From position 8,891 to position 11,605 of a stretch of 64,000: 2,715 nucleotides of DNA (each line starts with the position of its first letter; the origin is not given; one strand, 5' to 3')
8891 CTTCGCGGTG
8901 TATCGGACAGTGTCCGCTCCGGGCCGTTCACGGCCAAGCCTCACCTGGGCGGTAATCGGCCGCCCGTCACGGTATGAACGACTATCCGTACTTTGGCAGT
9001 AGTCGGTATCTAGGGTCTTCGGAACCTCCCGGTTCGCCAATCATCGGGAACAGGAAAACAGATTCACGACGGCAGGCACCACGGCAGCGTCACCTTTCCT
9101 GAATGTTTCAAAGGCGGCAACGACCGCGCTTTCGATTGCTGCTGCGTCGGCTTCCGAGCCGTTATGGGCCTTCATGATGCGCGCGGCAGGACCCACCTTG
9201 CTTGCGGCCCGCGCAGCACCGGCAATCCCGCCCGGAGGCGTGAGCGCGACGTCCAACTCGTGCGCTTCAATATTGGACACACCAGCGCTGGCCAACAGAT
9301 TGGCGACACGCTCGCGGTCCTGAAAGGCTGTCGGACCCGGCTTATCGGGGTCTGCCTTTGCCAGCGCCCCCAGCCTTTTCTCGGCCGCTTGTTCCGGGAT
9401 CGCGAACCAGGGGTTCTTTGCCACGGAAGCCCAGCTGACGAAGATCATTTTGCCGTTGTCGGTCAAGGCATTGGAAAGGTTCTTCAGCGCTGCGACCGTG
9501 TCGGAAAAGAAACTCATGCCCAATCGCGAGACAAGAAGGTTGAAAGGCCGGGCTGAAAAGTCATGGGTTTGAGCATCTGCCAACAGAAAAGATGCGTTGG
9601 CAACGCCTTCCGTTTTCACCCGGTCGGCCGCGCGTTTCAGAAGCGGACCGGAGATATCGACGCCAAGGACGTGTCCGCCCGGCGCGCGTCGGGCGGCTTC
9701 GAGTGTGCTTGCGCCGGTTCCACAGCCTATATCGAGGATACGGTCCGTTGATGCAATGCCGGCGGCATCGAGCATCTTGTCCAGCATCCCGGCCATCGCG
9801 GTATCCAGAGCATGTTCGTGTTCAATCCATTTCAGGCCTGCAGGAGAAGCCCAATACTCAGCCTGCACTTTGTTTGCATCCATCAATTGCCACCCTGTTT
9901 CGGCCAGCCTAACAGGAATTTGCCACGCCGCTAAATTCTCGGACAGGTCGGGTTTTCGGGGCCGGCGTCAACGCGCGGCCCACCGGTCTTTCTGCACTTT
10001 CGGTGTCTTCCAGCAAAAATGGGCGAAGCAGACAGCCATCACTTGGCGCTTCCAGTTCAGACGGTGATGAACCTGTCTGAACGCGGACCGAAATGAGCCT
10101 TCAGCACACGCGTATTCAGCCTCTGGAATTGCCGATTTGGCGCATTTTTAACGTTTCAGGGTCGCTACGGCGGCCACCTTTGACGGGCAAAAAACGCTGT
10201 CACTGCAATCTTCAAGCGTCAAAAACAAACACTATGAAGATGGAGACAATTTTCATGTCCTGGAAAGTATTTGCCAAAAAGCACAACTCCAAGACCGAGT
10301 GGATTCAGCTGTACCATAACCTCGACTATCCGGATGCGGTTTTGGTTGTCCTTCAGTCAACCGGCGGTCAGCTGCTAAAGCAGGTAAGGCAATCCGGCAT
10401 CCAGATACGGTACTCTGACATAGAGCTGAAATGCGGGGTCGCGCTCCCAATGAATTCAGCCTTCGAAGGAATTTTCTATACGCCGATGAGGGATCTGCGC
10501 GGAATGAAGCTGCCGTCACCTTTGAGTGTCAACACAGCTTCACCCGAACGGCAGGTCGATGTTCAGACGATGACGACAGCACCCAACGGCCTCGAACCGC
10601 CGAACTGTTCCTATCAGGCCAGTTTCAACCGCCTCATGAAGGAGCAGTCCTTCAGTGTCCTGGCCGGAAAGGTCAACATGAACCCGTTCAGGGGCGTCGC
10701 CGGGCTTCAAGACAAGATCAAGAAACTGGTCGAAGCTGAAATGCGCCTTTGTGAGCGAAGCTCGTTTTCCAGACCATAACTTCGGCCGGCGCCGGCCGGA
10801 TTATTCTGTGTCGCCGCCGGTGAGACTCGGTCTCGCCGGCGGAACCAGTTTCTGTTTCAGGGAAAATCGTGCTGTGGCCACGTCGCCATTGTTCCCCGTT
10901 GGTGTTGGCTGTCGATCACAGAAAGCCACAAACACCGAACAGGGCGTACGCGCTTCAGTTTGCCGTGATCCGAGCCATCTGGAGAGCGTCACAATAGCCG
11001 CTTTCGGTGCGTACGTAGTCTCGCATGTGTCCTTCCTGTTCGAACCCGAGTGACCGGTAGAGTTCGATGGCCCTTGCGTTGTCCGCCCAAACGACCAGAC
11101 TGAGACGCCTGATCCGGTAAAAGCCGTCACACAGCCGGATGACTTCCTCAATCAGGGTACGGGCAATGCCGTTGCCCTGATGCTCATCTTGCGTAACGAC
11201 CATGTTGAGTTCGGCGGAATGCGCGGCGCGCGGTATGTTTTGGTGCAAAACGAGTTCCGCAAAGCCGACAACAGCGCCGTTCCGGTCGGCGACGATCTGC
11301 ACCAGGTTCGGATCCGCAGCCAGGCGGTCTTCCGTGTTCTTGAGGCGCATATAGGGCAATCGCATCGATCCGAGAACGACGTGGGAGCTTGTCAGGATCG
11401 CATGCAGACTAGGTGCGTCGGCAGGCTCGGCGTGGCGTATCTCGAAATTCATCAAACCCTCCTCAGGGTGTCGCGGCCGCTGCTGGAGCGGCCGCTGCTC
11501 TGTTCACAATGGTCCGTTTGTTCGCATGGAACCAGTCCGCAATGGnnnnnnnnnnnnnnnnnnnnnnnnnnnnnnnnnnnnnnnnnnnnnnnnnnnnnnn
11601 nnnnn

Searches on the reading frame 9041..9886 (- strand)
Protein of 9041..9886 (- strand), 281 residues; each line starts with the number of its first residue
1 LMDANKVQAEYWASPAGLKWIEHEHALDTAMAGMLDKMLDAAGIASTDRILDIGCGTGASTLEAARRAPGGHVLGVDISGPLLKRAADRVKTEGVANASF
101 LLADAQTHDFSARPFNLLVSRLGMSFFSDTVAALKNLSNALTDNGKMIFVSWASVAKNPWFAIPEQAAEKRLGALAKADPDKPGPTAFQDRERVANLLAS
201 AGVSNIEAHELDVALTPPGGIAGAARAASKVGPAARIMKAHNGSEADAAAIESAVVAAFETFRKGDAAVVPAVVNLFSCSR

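Call 3: search_protein_families(library=pfam, proteins=[window:9041-9886:-], max_evalue=0.01)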
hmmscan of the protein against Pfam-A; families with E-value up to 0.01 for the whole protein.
window:9041-9886:- (281 aa): 13 families
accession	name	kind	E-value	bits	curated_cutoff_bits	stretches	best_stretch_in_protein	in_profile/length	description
PF13649.12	Methyltransf_25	-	2.3e-18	67.1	27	1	50-145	1-97/97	Methyltransferase domain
PF13847.12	Methyltransf_31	-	2.7e-17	63.2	27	1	46-159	3-119/145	Methyltransferase domain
PF08241.18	Methyltransf_11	-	1.4e-14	55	21.2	1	51-149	1-95/95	Methyltransferase domain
PF08242.18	Methyltransf_12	-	6e-13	49.8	30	1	51-146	1-97/98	Methyltransferase domain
PF01209.24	Ubie_methyltran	-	6.3e-12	45.8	20.1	1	38-155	39-157/233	ubiE/COQ5 methyltransferase family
PF13489.12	Methyltransf_23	-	1.6e-11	44.7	27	1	29-205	7-161/164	Methyltransferase domain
PF02390.23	Methyltransf_4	-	4.6e-08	33.2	24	1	50-107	5-62/173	Putative methyltransferase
PF02353.26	CMAS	-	3.5e-07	30.3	27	1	22-120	38-133/273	Mycolic acid cyclopropane synthetase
PF05175.20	MTS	-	2.8e-06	27.5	23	1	27-120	16-104/170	Methyltransferase small domain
PF01135.25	PCMT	-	4.4e-06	27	20.3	1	34-116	61-144/210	Protein-L-isoaspartate(D-aspartate) O-methyltransferase (PCMT)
PF01728.25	FtsJ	-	5.6e-05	23.6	24.1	1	35-121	9-98/181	FtsJ-like methyltransferase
PF24675.1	NpmA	-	0.00013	21.7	60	1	46-107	23-88/214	16S rRNA (adenine(1408)-N(1))-methyltransferase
PF00891.24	Methyltransf_2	-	0.009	15.8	22.3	0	34-151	50-166/210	O-methyltransferase domain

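Call 4: search_protein_families(library=ncbifam, proteins=[window:9041-9886:-], max_evalue=0.01)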
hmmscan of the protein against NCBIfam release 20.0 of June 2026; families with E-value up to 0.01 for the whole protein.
window:9041-9886:- (281 aa): 61 families (the best 25 are shown)
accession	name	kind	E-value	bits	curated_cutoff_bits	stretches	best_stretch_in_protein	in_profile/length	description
TIGR02072.1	BioC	equivalog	1.2e-16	61.3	184.95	1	31-151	19-134/244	malonyl-ACP O-methyltransferase BioC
NF043040.1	corrin_prot_MT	hypoth_equivalog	6.8e-15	55.1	180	1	44-149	38-147/216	corrinoid protein-associated methyltransferase CpaM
NF041536.1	ArsM_DUF2284_UU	exception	4.4e-14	51.7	575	1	44-150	74-181/459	arsenite methyltransferase/DUF2284 domain selenoprotein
TIGR01934.1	MenG_MenH_UbiE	subfamily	1.3e-13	50.8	158.35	1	38-157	31-149/223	ubiquinone/menaquinone biosynthesis methyltransferase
NF045667.1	MTase_DVU1556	equivalog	2.1e-13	50.2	155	1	35-149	11-119/213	DVU_1556 family methyltransferase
NF047649.1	MTase_UXPK_star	exception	2.3e-13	49.8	460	1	44-159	75-191/283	methyltransferase/UXPK-star double selenoprotein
NF001244.0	PRK00216.1-5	equivalog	9.9e-13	47.9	216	1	39-157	41-161/236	bifunctional demethylmenaquinone methyltransferase/2-methoxy-6-polyprenyl-1,4-benzoquinol methylase UbiE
NF041537.1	ArsM_AhpD_UU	exception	7.3e-12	44.7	510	1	43-149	73-180/345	arsenite methyltransferase/AhpD domain selenoprotein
NF001240.0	PRK00216.1-1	equivalog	4.2e-11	42.4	378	1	39-154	56-173/251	bifunctional demethylmenaquinone methyltransferase/2-methoxy-6-polyprenyl-1,4-benzoquinol methylase UbiE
NF040539.1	AST_met_ArsM_2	exception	1.4e-09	38.2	240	1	35-154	45-168/262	putative arsinothricin biosynthesis methyltransferase ArsM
NF008823.0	PRK11873.1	subfamily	2.2e-09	37.2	263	1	40-148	71-180/272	arsenite methyltransferase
NF001243.0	PRK00216.1-4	equivalog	9.2e-09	35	235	1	41-150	42-152/237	demethylmenaquinone methyltransferase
NF052510.1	methyltran_MpqE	exception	1.1e-08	34.8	335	1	41-154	41-156/234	methyl-plastoquinone biosynthesis methyltransferase MpqE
NF007610.0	PRK10258.1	equivalog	1.5e-08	34.3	342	1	26-153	25-142/251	malonyl-ACP O-methyltransferase BioC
NF002463.0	PRK01683.1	equivalog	2.9e-08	33.6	297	1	44-147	29-126/258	trans-aconitate 2-methyltransferase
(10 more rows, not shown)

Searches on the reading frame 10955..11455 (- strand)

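Call 3: search_protein_families(library=pfam, proteins=[window:10955-11455:-], max_evalue=0.01)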
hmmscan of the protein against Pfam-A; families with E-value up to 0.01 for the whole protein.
window:10955-11455:- (166 aa): 8 families
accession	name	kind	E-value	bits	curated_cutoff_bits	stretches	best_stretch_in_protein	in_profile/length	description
PF00583.31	Acetyltransf_1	-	1.1e-16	61.5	20.7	1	43-138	26-116/116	Acetyltransferase (GNAT) family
PF13508.13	Acetyltransf_7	-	3.2e-12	47.1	27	1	54-140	6-84/84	Acetyltransferase (GNAT) domain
PF13673.13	Acetyltransf_10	-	4.2e-09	36.9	23.6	1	37-143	18-112/128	Acetyltransferase (GNAT) domain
PF13302.13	Acetyltransf_3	-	6.5e-09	37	25.4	1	5-139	3-138/138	Acetyltransferase (GNAT) domain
PF08445.16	FR47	-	2.1e-08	34.4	22.1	1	80-141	21-80/86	FR47-like protein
PF13420.13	Acetyltransf_4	-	7.3e-07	29.8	24.3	1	50-156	49-152/155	Acetyltransferase (GNAT) domain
PF13523.12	Acetyltransf_8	-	5.9e-06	26.4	27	1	12-143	4-142/145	Acetyltransferase (GNAT) domain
PF21926.2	FeeM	-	0.0043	17.3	27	0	79-150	79-148/158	N-acyl amino acid synthase FeeM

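Call 4: search_protein_families(library=ncbifam, proteins=[window:10955-11455:-], max_evalue=0.01)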
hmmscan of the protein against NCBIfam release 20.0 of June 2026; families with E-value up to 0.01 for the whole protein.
window:10955-11455:- (166 aa): 21 families
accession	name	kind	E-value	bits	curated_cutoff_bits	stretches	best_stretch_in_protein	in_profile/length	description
NF007527.0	PRK10140.1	equivalog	9.2e-28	97.1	236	1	2-163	2-161/162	N-acetyltransferase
TIGR01575.1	rimI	equivalog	1e-13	51.5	86.4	1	50-160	31-132/132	ribosomal protein S18-alanine N-acetyltransferase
NF011709.0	PRK15130.1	equivalog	5.9e-10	39.3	218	1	37-161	43-163/186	spermidine N1-acetyltransferase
NF007025.1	PRK09491.1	equivalog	7.4e-10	38.9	173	1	80-162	62-143/145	ribosomal protein S18-alanine N-acetyltransferase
NF040503.1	resist_ArsN1a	equivalog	1.6e-09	37.7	170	1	31-162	27-157/159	arsinothricin resistance N-acetyltransferase ArsN1 family A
TIGR03585.1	PseH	equivalog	1.5e-08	34.9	93.1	1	46-160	46-155/156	UDP-4-amino-4,6-dideoxy-N-acetyl-beta-L-altrosamine N-acetyltransferase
NF041716.1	HxA_phane_GNAT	equivalog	5.3e-08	32.9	250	1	6-141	4-143/152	cyclophane-containing RiPP N-acetyltransferase HaaN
NF008072.0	PRK10809.1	equivalog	4e-06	26.7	190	1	61-161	87-184/194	ribosomal protein S5-alanine N-acetyltransferase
NF040504.1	resist_ArsN1b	equivalog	7.8e-06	25.8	210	1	6-146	1-141/159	arsinothricin resistance N-acetyltransferase ArsN1 family B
NF053587.1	SpmdActasePaiA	equivalog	1.4e-05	24.9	250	1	78-149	88-158/172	spermidine/spermine N(1)-acetyltransferase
TIGR03448.1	mycothiol_MshD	equivalog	3.9e-05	23.1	163.1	1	51-140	201-287/294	mycothiol synthase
NF000225.3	AAC_6p_Strep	exception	4.3e-05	23.5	250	1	79-160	66-148/156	aminoglycoside 6'-N-acetyltransferase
NF002959.0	PRK03624.1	equivalog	4.9e-05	23.1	124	1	3-142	6-133/147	GNAT family acetyltransferase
TIGR03103.1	trio_acet_GNAT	equivalog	0.00013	20.6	569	1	10-140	90-214/547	N-acetylglutaminylglutamine synthetase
NF007853.0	PRK10562.1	equivalog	0.00018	21.8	125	1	52-142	49-124/146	N-acetyltransferase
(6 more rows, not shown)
